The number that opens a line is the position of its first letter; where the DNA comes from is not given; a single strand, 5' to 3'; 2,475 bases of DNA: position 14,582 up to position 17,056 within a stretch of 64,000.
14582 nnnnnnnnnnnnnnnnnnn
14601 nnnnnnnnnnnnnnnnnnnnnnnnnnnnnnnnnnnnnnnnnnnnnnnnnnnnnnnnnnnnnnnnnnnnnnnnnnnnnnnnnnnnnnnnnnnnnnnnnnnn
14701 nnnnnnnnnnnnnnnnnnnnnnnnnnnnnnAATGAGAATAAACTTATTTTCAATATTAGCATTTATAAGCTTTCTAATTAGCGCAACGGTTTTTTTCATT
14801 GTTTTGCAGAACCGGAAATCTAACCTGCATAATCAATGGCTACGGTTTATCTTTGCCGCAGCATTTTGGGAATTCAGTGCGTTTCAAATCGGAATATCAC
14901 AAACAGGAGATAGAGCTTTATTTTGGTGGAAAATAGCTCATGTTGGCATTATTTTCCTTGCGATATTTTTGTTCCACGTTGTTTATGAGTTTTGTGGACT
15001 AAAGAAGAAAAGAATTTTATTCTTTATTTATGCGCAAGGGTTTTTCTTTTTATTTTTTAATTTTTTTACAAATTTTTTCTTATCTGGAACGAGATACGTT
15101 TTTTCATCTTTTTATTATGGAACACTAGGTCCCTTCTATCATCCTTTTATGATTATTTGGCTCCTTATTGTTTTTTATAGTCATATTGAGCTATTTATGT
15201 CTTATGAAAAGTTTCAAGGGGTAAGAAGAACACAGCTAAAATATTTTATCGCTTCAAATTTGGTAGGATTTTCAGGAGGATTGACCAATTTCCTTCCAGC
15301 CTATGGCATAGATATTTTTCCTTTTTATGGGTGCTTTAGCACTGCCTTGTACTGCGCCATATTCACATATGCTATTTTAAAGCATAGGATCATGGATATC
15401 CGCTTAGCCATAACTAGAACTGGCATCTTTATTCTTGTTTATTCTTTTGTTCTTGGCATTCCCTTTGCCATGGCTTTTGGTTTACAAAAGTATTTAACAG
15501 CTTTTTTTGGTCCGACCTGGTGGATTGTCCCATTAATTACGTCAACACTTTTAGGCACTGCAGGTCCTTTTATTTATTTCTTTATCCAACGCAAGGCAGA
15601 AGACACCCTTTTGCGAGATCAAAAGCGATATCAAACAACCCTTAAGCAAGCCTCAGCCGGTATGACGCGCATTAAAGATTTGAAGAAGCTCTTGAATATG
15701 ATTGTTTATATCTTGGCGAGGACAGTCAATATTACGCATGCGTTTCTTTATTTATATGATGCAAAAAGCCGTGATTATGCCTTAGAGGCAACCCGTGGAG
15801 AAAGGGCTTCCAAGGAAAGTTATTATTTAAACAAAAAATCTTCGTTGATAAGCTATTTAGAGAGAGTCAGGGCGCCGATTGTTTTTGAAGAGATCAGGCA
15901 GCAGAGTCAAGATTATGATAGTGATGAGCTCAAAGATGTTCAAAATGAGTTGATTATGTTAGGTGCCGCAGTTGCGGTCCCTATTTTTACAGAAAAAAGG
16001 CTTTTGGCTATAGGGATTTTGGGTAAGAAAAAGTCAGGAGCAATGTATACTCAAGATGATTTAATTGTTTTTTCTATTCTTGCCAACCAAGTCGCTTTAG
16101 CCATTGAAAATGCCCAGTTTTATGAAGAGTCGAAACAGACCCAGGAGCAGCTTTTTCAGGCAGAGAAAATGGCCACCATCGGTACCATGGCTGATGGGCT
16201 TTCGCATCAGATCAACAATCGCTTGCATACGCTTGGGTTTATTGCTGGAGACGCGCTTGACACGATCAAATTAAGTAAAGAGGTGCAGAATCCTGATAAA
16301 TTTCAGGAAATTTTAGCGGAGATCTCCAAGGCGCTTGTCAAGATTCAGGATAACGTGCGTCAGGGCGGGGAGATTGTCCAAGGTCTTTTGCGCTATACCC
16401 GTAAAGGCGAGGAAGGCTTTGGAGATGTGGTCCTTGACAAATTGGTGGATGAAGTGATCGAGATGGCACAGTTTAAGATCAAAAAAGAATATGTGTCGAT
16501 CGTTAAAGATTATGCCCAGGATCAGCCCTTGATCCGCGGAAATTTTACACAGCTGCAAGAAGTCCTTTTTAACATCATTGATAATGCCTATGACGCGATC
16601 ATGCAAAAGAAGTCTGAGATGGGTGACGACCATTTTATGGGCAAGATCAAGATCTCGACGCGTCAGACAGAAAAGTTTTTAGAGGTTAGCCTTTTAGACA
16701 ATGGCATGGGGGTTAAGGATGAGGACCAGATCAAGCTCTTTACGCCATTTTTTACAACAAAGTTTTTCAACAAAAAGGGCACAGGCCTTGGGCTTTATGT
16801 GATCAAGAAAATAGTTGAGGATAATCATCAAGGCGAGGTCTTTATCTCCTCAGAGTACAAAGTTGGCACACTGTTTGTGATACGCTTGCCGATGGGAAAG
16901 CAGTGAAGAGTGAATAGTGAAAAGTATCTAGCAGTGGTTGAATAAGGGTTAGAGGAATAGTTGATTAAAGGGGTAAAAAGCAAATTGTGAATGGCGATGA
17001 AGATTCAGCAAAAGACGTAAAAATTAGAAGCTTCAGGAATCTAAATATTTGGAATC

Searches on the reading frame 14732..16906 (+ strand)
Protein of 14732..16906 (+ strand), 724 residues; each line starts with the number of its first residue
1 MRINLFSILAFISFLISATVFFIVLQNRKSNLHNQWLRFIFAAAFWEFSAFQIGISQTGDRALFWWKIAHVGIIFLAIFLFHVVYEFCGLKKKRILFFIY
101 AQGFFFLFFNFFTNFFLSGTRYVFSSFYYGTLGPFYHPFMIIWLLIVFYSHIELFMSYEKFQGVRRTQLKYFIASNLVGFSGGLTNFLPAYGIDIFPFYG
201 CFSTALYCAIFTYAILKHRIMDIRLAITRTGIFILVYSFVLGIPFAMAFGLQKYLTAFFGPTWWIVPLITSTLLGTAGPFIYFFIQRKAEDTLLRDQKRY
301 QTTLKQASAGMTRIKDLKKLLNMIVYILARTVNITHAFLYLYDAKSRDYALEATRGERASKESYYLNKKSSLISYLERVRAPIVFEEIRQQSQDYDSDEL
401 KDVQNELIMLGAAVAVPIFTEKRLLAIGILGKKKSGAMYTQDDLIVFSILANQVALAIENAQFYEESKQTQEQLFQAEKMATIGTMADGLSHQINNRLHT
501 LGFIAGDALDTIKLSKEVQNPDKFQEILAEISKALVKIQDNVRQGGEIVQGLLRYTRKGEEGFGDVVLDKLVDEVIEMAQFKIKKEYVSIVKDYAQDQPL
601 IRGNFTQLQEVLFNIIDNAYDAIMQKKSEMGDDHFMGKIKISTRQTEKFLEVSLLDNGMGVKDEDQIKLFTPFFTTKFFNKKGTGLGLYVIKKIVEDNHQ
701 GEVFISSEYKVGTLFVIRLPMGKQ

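Call 26: search_protein_families(library=pfam, proteins=[window:14732-16906:+], max_evalue=0.00001)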
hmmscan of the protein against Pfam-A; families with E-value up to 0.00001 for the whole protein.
window:14732-16906:+ (724 aa): 4 families
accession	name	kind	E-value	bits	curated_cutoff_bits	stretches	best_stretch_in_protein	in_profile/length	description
PF02518.31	HATPase_c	-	3.1e-20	73.1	26.4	1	606-721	4-109/111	Histidine kinase-, DNA gyrase B-, and HSP90-like ATPase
PF16927.11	HisKA_7TM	-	4.1e-12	46.9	28.6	1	10-223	2-222/224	N-terminal 7TM region of histidine kinase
PF13185.12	GAF_2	-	6.4e-09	36.6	28.6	1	315-459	2-136/136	GAF domain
PF13492.12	GAF_3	-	1.8e-07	32.1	27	1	316-460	1-129/129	GAF domain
